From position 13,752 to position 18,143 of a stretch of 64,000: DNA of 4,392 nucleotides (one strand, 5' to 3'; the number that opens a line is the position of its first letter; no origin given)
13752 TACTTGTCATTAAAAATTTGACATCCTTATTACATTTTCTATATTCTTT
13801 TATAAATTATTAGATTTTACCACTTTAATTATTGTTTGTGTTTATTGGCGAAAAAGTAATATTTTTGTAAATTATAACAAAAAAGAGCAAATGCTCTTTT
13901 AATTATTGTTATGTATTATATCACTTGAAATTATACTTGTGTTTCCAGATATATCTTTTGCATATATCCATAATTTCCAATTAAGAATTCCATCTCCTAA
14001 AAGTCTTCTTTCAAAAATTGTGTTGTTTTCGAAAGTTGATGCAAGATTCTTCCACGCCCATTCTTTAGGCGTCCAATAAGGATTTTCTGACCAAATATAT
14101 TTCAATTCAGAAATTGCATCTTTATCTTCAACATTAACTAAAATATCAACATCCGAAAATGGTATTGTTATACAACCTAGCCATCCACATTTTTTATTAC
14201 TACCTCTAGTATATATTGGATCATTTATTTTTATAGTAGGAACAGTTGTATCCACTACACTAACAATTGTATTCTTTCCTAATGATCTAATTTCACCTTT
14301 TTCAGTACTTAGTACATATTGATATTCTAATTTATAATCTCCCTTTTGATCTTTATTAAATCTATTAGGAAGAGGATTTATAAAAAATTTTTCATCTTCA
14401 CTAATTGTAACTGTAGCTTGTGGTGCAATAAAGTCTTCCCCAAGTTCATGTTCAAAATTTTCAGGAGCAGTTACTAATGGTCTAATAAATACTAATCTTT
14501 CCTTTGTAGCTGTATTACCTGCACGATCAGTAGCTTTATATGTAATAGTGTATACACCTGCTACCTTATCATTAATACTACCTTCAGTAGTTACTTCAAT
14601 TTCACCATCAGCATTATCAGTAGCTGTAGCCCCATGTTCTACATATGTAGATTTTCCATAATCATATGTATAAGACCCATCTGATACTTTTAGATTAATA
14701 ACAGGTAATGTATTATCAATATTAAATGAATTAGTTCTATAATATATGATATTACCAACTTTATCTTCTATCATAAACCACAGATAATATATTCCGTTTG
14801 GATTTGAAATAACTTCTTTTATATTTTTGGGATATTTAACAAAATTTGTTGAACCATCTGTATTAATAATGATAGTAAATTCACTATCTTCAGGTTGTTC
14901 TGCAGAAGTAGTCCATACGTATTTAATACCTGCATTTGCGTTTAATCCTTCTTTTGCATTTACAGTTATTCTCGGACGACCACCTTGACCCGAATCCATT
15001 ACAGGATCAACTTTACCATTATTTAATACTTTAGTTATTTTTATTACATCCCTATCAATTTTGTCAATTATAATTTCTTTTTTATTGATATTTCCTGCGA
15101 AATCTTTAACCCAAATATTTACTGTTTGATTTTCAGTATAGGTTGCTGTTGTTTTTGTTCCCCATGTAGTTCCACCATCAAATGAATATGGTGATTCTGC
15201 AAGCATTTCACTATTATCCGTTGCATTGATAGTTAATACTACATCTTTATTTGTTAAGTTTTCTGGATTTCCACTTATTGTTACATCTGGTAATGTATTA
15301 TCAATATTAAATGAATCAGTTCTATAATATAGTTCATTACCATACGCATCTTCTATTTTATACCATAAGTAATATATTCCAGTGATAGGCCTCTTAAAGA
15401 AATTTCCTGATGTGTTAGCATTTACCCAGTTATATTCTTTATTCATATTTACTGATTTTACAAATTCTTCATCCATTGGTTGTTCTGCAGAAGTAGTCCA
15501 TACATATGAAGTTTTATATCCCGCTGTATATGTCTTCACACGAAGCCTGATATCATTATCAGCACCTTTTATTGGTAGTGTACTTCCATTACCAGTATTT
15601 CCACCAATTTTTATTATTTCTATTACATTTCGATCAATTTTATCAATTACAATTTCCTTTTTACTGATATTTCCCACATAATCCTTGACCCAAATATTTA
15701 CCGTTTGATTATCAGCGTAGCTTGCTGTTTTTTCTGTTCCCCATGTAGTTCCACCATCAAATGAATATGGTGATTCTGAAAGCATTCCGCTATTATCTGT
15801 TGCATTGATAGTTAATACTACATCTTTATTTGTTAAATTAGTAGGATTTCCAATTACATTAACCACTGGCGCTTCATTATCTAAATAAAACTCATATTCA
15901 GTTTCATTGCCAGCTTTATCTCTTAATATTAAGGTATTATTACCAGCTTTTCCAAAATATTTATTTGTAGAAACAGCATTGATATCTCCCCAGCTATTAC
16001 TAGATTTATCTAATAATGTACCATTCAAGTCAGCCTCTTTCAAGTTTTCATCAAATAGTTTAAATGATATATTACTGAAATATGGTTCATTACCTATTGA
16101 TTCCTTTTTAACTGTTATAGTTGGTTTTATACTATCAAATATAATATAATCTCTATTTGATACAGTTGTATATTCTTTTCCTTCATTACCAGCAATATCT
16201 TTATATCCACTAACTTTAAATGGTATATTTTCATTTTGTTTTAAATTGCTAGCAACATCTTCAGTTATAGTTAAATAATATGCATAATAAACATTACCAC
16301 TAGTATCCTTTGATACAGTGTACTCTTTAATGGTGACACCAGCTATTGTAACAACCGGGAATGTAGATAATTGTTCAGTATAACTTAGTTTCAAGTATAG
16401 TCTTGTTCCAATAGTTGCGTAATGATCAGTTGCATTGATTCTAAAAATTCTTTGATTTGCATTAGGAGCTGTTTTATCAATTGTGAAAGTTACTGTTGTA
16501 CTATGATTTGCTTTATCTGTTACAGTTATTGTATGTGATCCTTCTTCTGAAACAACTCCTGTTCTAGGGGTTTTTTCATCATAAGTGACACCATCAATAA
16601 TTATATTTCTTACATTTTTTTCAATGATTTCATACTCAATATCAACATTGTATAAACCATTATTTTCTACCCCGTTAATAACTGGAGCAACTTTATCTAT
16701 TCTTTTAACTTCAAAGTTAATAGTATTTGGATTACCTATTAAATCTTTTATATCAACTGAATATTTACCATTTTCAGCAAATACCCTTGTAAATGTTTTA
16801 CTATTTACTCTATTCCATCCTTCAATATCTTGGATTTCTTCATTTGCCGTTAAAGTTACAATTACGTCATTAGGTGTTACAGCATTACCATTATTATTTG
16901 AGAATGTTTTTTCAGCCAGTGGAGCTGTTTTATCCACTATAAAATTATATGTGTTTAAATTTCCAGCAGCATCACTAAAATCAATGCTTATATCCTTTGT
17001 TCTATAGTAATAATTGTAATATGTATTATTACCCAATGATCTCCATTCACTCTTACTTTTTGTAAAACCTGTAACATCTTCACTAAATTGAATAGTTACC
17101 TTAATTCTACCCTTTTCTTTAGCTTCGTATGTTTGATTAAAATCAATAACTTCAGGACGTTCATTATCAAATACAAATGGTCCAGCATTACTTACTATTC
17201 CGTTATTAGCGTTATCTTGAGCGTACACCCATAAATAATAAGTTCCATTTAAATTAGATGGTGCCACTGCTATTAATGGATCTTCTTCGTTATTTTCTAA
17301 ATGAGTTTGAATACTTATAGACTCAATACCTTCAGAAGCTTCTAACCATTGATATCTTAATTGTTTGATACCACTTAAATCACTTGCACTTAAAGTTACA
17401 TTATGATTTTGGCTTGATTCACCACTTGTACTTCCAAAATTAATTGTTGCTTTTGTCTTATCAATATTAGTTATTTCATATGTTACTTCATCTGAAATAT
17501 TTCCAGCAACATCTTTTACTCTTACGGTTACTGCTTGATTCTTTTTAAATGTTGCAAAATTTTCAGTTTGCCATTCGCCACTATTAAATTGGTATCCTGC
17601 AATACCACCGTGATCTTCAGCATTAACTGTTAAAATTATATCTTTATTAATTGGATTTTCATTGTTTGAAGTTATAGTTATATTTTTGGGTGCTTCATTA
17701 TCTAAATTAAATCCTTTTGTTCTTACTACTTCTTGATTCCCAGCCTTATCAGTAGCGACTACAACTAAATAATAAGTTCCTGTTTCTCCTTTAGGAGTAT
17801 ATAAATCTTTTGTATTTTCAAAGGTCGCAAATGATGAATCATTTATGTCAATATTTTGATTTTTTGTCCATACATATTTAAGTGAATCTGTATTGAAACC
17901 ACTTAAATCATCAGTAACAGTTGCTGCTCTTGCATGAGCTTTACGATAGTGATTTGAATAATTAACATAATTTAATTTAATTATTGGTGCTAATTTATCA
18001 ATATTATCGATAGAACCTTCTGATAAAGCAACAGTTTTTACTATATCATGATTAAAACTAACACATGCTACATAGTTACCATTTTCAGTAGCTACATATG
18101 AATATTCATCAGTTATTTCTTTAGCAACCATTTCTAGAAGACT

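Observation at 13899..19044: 1697-aa cadherin-like repeat surface protein with a very recent internal 590-bp tandem duplication and a perfect palindromic operator in its leader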

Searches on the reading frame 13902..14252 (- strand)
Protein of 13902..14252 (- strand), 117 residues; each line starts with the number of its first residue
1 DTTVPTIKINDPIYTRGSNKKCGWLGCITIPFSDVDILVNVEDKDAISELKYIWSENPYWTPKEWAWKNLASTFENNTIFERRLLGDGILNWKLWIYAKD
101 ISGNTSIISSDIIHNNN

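Call 34: search_protein_families(library=pfam, max_evalue=1, proteins=[window:13902-14252:-])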
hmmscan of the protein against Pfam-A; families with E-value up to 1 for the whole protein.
seq(117 aa): 1 family
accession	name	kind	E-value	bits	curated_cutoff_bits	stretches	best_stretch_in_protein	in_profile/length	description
PF14091.12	DUF4269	-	0.15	12.7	28.9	1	28-75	27-75/151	Domain of unknown function (DUF4269)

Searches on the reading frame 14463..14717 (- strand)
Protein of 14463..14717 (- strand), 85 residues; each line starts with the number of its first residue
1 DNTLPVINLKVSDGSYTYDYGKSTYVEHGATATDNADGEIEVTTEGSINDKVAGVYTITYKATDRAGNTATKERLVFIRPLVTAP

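Call 34: search_protein_families(library=pfam, max_evalue=1, proteins=[window:14463-14717:-])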
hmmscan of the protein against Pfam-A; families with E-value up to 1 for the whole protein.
seq(85 aa): 14 families
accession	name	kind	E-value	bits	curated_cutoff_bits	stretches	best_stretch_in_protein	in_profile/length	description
PF16403.11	Bact_surface_Ig-like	-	9.3e-13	48.5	27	1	23-77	15-70/71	Bacterial surface protein, Ig-like domain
PF19077.6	Big_13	-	1.9e-05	25.5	27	1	30-76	54-97/102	Bacterial Ig-like domain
PF02494.22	HYR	-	0.0012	19.5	21.7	1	1-71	2-74/81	HYR domain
PF17963.7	Big_9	-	0.0031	18.8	23.6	1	24-72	42-84/89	Bacterial Ig domain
PF09136.16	Glucodextran_B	-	0.026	14.9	27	1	39-77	39-80/83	Glucodextranase, domain B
PF18981.6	InlK_D3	-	0.049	14.2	25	1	32-72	28-68/75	Internalin K domain (D3/D4)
PF09148.16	DUF1934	-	0.079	13.4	22.5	1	32-75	8-50/128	Domain of unknown function (DUF1934)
PF15418.12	DUF4625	-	0.11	13.2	27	1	49-76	101-128/131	Domain of unknown function (DUF4625)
PF17900.6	Peptidase_M1_N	-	0.11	13.1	25.8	1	19-66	67-114/186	Peptidase M1 N-terminal domain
PF23237.1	HYR_4C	-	0.11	13.1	27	1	30-71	23-66/73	HYR-like domain with 4 cysteines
PF04200.17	Lipoprotein_17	-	0.12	13.1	22.4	1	12-60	39-79/84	Lipoprotein associated domain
PF13750.12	Big_3_3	-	0.12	12.5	27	1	54-73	122-141/157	Bacterial Ig-like domain (group 3)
PF23456.1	CSDE1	-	0.14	12.8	27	1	33-70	18-56/84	Cold shock domain-containing protein E1 CSD domain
PF17892.7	Cadherin_5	-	0.29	11.4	26.5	1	28-73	51-92/98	Cadherin-like domain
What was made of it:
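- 14463..14717 (-): Module M14 (aa 1426-1510), the only module above a Pfam cut-off: Bact_surface_Ig-like (formerly DUF5011). 48.5 bits against a cut-off of 27 (call 34).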

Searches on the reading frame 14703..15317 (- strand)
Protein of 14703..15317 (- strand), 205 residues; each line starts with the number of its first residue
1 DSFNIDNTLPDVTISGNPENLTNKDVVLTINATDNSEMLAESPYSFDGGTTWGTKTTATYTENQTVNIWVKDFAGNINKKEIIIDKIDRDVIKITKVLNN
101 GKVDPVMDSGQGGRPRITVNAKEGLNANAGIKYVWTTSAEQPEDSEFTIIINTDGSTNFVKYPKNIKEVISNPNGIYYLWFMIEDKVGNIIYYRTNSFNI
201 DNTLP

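Call 44: predict_structure(alignment_id=A1)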
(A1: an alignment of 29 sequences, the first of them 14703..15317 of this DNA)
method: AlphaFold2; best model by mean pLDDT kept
length: 205 residues; sequences in the alignment: 29
mean_pLDDT: 86.3   pTM: 0.76
mean pLDDT of the five models: 86.3, 83.6, 83.6, 83.2, 82.8
residues with pLDDT >= 90: 123; 70-90: 49; 50-70: 21; < 50: 12
segments of 3 or more residues with pLDDT < 50: 100-111
pLDDT, mean of each block of 10 residues (from residue 1): 90 97 97 90 96 98 98 97 97 74 45 72 88 94 94 66 69 88 94 90 74
secondary structure, 60 per line:
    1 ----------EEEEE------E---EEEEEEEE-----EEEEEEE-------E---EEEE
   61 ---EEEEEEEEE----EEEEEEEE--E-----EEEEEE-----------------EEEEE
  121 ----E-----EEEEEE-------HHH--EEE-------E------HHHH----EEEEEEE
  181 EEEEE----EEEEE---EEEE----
elements in order: E11-15 E26-33 E39-45 E57-60 E64-72 E77-84 E93-98 E116-120 E131-136 E149-151 H166-169 E174-185 E190-194 E198-201
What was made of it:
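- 13902..18287 (-): About 16 beta-sandwich (bacterial Ig-like) modules, aa 236-1697, of several types: A (M03, M10, M12), B with a Y-x-W...YYLW signature (M02, M04, M11, M13, M16), and others. Model of one A-B pair (call 44).
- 14733..15317 (-): Duplicated A-B unit, copy 2 (aa 1226-1420). AlphaFold model pLDDT 86 (call 44).
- The A-B unit model has pLDDT 86 and shows two beta-sandwiches (call 44).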

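Call 48: fold_search(model_id=the predicted structure, library=pdb)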
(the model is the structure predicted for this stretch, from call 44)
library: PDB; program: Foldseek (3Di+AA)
matches with E <= 10: 1504; with E <= 0.001: 2
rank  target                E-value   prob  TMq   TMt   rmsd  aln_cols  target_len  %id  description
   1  2yn3_A                4.4e-04  1.00  0.43  0.35   7.9       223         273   15  Structural insight into the giant calcium-binding adhesin SiiE: implications for the adhesion of Salmonella enterica t (released 2013-04-03)
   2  2yn5_B                4.9e-04  1.00  0.46  0.36   6.2       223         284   18  Structural insight into the giant calcium-binding adhesin SiiE: implications for the adhesion of Salmonella enterica t (released 2013-04-03)
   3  5xeq_B                1.0e-03  0.98  0.28  0.22  10.3       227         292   12  Crystal Structure of human MDGA1 and human neuroligin-2 complex (released 2017-07-12)
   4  2yn3_C                1.5e-03  1.00  0.49  0.38   6.4       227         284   18  Structural insight into the giant calcium-binding adhesin SiiE: implications for the adhesion of Salmonella enterica t (released 2013-04-03)
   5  2c26                  2.1e-03  0.99  0.33  0.28  15.4       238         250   15  Structural basis for the promiscuous specificity of the carbohydrate- binding modules from the beta-sandwich super famil (released 2005-10-18)
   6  4ei0_B                2.2e-03  0.91  0.29  0.22  15.1       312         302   11  Crystal structure of a DUF4466 family protein (PARMER_03218) from Parabacteroides merdae ATCC 43184 at 2.00 A resoluti (released 2012-05-30)
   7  4ei0_A                2.8e-03  0.91  0.30  0.22  14.7       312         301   10  Crystal structure of a DUF4466 family protein (PARMER_03218) from Parabacteroides merdae ATCC 43184 at 2.00 A resoluti (released 2012-05-30)
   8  6za2_A                6.9e-03  0.95  0.33  0.08  17.7       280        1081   10  Crystal structure of dimeric latent PorU from Porphyromonas gingivalis (released 2021-09-29)
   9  2w1n                  1.9e-02  0.66  0.25  0.23  14.4       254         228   14  cohesin and fibronectin type-III double module construct from the Clostridium perfringens glycoside hydrolase GH84C (released 2009-02-03)
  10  3dgc_S                2.0e-02  0.66  0.27  0.27  10.9       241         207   11  Structure of IL-22/IL-22R1 (released 2008-07-15)
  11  1f00                  2.9e-02  0.87  0.38  0.30   8.2       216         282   11  CRYSTAL STRUCTURE OF C-TERMINAL 282-RESIDUE FRAGMENT OF ENTEROPATHOGENIC E. COLI INTIMIN (released 2000-07-12)
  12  3shs                  3.1e-02  0.91  0.34  0.27   8.1       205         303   14  Three N-terminal domains of the bacteriophage RB49 Highly Immunogenic Outer Capsid protein (Hoc) (released 2011-06-29)
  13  6za2_B                3.1e-02  0.85  0.34  0.08  17.6       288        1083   10  Crystal structure of dimeric latent PorU from Porphyromonas gingivalis (released 2021-09-29)
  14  3dlq_R                4.5e-02  0.54  0.26  0.26  10.9       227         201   11  Crystal structure of the IL-22/IL-22R1 complex (released 2008-08-19)
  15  9nwu_C                5.6e-02  0.35  0.23  0.22  15.6       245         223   13  Crystal structure of a high affinity VL-VH tetrabody for the erythropoietin receptor (released 2025-10-01)
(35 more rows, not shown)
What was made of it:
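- On Bacterial Ig-like domain proteins (BIg; Bact_surface_Ig-like/DUF5011, Big_x): Met for the one A-B pair modelled: pLDDT 86, all-beta, SiiE BIg best match at probability 1.0 (calls 44, 48).
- Closest known: SiiE of Salmonella enterica. Same: It gives the best structural match to the modelled A-B unit (call 48).
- The best solved folds are SiiE BIg50-52 (E 4e-4, probability 1.0), then PKD, intimin and Hoc (call 48).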

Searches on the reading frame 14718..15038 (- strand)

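Call 34: search_protein_families(library=pfam, max_evalue=1, proteins=[window:14718-15038:-])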
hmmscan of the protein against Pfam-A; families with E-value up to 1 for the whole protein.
seq(107 aa): 1 family
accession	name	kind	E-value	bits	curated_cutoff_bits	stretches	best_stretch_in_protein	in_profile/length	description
PF16407.11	PKD_2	-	0.033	14.9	39.2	1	22-106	37-107/157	PKD-like family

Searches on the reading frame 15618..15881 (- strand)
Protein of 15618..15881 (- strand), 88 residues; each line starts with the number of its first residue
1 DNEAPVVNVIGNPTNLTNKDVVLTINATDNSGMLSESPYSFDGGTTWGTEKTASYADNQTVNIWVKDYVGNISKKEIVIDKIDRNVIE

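Call 33: search_protein_families(library=pfam, max_evalue=1, proteins=[window:15618-15881:-])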
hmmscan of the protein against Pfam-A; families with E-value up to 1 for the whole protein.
seq(88 aa): 3 families
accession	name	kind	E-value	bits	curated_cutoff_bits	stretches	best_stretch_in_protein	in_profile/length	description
PF18911.6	PKD_4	-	0.05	14.1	27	1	2-72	1-75/85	PKD domain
PF17957.7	Big_7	-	0.13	13.4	24.1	1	14-55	12-52/70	Bacterial Ig domain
PF02012.26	BNR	-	0.17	12.4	27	1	39-47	2-10/12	BNR/Asp-box repeat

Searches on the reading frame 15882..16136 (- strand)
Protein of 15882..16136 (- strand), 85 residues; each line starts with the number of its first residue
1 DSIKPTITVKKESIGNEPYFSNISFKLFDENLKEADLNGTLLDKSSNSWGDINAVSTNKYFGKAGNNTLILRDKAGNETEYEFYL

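Call 33: search_protein_families(library=pfam, max_evalue=1, proteins=[window:15882-16136:-])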
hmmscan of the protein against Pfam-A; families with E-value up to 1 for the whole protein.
seq(85 aa): 1 family
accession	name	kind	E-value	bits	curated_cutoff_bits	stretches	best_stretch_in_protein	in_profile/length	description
PF08720.15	Hema_stalk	-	0.067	13.3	26.9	1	31-74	15-58/175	Influenza C hemagglutinin stalk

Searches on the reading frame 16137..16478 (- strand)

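Call 33: search_protein_families(library=pfam, max_evalue=1, proteins=[window:16137-16478:-])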
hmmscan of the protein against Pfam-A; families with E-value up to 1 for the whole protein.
seq(114 aa): 1 family
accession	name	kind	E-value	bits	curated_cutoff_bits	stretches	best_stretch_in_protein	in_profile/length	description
PF19078.6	Big_12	-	0.00022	21.9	27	1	13-108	8-99/102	Bacterial Ig-like domain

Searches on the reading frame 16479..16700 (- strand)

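Call 33: search_protein_families(library=pfam, max_evalue=1, proteins=[window:16479-16700:-])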
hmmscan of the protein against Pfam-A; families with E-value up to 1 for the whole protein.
seq(74 aa): 3 families
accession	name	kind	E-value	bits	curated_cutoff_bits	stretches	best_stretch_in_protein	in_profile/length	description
PF17936.7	Big_6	-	0.037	14.7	27.6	1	41-73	33-65/83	Bacterial Ig domain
PF08308.17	PEGA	-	0.056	13.8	20.8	1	32-62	14-43/71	PEGA domain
PF19079.5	CFSR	-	0.25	12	27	1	41-68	3-31/49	Collagen-flanked surface repeat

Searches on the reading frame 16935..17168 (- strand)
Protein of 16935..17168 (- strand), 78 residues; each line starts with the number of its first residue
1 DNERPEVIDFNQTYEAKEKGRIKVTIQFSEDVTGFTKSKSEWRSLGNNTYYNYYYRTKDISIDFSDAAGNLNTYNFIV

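Call 33: search_protein_families(library=pfam, max_evalue=1, proteins=[window:16935-17168:-])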
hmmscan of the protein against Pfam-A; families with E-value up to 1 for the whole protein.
seq(78 aa): 1 family
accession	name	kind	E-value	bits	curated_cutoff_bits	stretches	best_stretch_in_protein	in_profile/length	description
PF19078.6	Big_12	-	0.00026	21.6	27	1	1-38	1-38/102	Bacterial Ig-like domain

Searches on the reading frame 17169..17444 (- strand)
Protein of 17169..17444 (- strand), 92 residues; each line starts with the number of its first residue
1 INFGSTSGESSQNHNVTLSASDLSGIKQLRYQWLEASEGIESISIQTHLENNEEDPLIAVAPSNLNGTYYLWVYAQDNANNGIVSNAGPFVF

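Call 33: search_protein_families(library=pfam, max_evalue=1, proteins=[window:17169-17444:-])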
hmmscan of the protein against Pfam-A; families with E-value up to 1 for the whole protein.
seq(92 aa): 1 family
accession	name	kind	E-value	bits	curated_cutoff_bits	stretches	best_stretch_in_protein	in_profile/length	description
PF12525.13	DUF3726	-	0.16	12.3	22.1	1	16-52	32-67/73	Protein of unknown function (DUF3726)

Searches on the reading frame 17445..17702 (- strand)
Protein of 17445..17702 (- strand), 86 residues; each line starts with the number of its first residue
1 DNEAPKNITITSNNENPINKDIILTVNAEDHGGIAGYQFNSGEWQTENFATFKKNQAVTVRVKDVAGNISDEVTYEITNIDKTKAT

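Call 33: search_protein_families(library=pfam, max_evalue=1, proteins=[window:17445-17702:-])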
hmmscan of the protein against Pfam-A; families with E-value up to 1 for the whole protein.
seq(86 aa): 2 families
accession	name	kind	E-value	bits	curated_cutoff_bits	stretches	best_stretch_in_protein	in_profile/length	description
PF19077.6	Big_13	-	0.0098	16.8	27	1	24-78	43-99/102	Bacterial Ig-like domain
PF17957.7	Big_7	-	0.093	13.8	24.1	1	8-42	3-40/70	Bacterial Ig domain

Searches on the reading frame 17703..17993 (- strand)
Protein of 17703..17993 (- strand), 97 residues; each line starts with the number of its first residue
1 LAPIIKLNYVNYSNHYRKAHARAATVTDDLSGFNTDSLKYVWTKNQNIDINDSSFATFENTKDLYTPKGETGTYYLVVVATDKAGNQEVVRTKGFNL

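Call 33: search_protein_families(library=pfam, max_evalue=1, proteins=[window:17703-17993:-])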
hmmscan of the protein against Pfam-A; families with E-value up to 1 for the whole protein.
seq(97 aa): 4 families
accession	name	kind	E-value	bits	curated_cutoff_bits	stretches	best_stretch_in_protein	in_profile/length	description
PF15418.12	DUF4625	-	0.008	16.9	27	1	39-91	73-125/131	Domain of unknown function (DUF4625)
PF19077.6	Big_13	-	0.01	16.7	27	1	66-89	69-92/102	Bacterial Ig-like domain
PF16407.11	PKD_2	-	0.023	15.4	39.2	1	30-90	42-101/157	PKD-like family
PF12245.14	Big_3_2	-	0.061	14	23.3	1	47-93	66-116/122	Bacterial Ig-like domain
